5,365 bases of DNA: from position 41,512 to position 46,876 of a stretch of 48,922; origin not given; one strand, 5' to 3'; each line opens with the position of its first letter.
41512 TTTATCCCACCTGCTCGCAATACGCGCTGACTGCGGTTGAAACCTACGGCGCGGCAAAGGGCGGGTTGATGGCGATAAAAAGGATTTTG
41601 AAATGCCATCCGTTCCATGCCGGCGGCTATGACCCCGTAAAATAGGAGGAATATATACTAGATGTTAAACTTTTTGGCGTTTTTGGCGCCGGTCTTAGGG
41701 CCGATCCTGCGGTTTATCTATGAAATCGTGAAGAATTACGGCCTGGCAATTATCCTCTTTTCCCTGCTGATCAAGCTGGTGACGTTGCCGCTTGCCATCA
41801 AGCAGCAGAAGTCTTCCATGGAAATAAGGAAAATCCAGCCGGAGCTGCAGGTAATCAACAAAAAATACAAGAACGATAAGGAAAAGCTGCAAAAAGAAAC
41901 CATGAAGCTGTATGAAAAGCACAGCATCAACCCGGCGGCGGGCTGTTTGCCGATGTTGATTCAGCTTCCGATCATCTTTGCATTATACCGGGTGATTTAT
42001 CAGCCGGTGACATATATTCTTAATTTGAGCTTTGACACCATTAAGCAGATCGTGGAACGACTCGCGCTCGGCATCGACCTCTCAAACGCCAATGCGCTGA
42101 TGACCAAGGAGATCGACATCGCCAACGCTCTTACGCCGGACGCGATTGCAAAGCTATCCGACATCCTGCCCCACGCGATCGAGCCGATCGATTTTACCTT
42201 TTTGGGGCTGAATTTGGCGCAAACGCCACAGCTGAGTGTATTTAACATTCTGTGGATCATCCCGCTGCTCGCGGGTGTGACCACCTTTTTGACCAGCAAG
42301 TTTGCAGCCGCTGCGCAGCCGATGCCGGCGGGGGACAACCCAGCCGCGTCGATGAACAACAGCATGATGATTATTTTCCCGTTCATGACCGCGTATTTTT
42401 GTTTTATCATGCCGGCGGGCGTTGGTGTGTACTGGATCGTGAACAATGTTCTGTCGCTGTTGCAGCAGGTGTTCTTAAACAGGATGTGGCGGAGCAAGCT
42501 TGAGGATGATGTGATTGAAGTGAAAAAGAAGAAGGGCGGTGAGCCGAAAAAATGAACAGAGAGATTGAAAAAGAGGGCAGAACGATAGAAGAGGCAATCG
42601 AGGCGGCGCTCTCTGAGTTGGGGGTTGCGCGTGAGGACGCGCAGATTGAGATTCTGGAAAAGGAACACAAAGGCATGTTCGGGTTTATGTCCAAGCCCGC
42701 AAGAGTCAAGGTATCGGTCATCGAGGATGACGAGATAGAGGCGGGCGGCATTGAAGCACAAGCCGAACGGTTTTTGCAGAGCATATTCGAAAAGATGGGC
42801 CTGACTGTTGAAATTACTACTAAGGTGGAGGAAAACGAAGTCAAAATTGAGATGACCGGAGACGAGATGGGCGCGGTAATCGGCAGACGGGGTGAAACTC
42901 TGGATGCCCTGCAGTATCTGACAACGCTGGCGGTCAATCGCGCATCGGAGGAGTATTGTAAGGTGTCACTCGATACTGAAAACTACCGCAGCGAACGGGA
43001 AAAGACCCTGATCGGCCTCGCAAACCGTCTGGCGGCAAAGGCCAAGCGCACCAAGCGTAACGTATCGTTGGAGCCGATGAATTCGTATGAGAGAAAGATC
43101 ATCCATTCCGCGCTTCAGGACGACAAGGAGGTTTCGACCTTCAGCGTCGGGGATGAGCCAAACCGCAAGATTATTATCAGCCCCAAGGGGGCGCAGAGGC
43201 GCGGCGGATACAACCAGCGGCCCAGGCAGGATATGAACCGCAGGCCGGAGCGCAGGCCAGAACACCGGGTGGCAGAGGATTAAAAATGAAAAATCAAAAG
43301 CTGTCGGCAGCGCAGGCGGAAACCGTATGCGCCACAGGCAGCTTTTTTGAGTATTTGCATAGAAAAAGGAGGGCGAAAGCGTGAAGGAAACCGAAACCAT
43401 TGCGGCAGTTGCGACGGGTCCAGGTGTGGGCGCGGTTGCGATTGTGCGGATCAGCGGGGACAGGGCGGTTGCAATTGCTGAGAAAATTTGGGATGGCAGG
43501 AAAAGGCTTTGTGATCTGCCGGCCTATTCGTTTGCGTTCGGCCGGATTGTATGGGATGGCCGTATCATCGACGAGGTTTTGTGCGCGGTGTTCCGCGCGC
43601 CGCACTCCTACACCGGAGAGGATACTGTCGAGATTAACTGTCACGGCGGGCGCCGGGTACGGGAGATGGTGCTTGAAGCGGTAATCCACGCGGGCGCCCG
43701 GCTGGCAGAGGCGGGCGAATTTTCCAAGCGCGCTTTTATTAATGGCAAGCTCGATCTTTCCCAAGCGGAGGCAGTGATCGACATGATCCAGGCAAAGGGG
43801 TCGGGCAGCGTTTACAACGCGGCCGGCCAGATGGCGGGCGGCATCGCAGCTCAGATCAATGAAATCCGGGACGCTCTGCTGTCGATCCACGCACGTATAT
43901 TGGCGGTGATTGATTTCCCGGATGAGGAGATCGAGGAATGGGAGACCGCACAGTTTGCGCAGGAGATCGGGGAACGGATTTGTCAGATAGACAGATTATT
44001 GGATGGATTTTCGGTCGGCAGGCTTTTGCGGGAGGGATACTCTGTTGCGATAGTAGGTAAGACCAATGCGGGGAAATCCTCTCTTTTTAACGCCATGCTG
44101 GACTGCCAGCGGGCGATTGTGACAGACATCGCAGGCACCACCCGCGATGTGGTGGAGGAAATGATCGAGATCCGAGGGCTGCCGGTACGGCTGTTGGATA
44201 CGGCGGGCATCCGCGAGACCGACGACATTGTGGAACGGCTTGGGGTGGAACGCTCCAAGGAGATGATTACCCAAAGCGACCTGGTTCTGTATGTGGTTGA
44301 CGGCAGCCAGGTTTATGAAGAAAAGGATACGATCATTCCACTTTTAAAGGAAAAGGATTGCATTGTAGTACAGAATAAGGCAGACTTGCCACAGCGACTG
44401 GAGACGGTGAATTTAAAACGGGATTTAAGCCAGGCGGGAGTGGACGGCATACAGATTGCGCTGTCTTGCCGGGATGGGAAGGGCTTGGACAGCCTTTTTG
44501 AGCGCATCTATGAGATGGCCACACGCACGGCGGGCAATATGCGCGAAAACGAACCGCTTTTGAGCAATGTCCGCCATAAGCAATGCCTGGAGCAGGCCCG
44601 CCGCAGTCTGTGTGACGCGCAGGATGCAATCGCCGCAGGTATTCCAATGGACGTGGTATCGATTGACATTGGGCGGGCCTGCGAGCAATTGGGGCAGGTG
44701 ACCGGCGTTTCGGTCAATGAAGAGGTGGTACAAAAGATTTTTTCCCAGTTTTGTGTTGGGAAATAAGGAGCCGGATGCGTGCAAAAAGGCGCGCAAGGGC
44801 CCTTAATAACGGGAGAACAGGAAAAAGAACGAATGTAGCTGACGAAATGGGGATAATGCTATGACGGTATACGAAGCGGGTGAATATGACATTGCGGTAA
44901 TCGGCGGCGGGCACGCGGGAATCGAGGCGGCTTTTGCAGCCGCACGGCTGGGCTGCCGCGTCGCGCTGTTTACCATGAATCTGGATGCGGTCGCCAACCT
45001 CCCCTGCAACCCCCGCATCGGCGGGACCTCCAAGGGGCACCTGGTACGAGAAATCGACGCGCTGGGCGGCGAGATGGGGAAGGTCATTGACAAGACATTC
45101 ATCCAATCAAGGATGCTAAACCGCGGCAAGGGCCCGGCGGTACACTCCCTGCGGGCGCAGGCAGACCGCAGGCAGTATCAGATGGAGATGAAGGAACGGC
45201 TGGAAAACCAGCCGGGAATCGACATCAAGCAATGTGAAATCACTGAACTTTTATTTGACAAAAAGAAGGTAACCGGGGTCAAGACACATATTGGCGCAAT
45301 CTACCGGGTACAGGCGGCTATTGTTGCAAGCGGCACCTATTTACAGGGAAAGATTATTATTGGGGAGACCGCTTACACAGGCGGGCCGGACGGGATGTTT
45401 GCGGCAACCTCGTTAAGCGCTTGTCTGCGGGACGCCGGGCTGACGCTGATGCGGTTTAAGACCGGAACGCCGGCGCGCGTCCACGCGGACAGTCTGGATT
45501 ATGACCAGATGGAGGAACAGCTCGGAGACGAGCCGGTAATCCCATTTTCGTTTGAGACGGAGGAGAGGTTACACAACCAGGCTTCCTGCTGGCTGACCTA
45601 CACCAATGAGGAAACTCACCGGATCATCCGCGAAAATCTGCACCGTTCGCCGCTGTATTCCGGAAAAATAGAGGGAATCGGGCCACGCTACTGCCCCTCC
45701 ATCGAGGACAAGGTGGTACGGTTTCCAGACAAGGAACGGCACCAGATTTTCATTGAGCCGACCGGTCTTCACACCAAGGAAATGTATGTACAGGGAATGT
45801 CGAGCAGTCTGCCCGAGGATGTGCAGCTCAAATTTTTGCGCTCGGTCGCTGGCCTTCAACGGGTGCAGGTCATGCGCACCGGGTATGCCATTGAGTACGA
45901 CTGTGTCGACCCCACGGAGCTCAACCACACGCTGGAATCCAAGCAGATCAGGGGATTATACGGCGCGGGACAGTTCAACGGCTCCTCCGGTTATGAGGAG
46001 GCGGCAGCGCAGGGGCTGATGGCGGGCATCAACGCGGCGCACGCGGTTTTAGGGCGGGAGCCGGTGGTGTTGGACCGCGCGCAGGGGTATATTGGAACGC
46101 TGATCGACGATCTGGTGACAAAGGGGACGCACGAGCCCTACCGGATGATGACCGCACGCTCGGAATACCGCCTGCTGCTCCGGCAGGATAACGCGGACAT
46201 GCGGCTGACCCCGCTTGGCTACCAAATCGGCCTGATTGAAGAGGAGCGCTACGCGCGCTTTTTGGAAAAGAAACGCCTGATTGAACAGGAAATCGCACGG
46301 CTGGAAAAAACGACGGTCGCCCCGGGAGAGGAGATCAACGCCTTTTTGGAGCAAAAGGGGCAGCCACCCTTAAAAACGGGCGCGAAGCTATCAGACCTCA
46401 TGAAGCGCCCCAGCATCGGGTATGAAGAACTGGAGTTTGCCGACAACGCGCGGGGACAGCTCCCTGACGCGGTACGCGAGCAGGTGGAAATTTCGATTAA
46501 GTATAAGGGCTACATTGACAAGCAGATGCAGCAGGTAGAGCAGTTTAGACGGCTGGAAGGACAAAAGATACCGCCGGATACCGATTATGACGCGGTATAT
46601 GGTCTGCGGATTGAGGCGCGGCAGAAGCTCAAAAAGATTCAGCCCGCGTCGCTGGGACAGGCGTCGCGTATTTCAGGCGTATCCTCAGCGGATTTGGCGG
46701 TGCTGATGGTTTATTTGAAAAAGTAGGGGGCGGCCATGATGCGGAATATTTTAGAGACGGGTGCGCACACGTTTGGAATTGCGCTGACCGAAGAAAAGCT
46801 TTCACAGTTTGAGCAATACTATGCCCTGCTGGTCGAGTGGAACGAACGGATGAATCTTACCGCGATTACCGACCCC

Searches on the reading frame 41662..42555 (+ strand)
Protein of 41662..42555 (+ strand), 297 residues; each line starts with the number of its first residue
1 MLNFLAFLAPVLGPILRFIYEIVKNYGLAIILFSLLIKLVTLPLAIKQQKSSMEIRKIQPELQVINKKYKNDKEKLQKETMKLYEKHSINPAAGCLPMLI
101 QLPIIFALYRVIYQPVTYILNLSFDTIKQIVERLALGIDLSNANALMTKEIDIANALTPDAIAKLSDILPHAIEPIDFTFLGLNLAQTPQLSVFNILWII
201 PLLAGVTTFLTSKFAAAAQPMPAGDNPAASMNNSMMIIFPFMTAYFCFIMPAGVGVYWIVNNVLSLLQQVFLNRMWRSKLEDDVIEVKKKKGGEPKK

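Call 70: search_protein_families(library=pfam, proteins=[window:41662-42555:+], max_evalue=0.00001)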
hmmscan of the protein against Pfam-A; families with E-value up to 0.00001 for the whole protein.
window:41662-42555:+ (297 aa): 1 family
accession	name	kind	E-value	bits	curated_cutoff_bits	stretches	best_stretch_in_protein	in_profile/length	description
PF02096.25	60KD_IMP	-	8.3e-54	182.4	35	1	26-274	1-163/163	60Kd inner membrane protein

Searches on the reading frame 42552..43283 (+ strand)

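Call 70: search_protein_families(library=pfam, proteins=[window:42552-43283:+], max_evalue=0.00001)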
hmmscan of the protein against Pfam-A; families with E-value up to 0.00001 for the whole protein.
window:42552-43283:+ (243 aa): 3 families
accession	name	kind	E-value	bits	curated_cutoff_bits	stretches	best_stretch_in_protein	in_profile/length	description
PF01424.28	R3H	-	2.5e-22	79.1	26.8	1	151-211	1-60/60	R3H domain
PF14804.11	Jag_N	-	3.5e-19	69.4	25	1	8-56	2-50/50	Jag N-terminus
PF13083.13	KH_KhpA-B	-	1.3e-17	63.9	32.1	1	71-138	4-71/73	KhpA/KhpB, KH domain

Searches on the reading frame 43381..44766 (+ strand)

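Call 70: search_protein_families(library=pfam, proteins=[window:43381-44766:+], max_evalue=0.00001)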
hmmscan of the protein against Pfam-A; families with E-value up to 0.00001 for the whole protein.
window:43381-44766:+ (461 aa): 5 families
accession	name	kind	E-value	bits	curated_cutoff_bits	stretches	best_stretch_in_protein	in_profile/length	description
PF12631.12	MnmE_helical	-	7.2e-53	180.3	40.1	1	126-458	1-211/211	MnmE helical domain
PF10396.14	TrmE_N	-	1.2e-39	135.6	29.8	1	6-123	1-117/117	GTP-binding protein TrmE N-terminus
PF01926.29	MMR_HSR1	-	6.9e-26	91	21.9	1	222-333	2-113/113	50S ribosome-binding GTPase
PF02421.24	FeoB_N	-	2.2e-09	37.5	27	1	221-375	2-155/156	Ferrous iron transport protein B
PF00350.29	Dynamin_N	-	4.1e-06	27.4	27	0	222-257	1-35/168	Dynamin family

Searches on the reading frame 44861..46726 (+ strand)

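Call 70: search_protein_families(library=pfam, proteins=[window:44861-46726:+], max_evalue=0.00001)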
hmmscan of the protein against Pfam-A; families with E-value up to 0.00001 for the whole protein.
window:44861-46726:+ (621 aa): 5 families
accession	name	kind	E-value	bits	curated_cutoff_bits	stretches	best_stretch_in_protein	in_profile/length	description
PF01134.28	GIDA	-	5.4e-163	543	22.1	1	10-399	1-390/391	Glucose inhibited division protein A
PF21680.2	GIDA_C_1st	-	1.8e-28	99.6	24.7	1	461-556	1-96/96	tRNA modifying enzyme MnmG/GidA C-terminal helical domain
PF13932.14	SAM_GIDA_C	-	6.3e-25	87.2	27.1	1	560-616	1-57/57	tRNA modifying enzyme MnmG/GidA C-terminal helical bundle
PF07992.20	Pyr_redox_2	-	4.9e-07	29.9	26.1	1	9-158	1-108/291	Pyridine nucleotide-disulphide oxidoreductase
PF12831.13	FAD_oxidored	-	2.5e-06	27.5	27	1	10-159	1-144/416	FAD dependent oxidoreductase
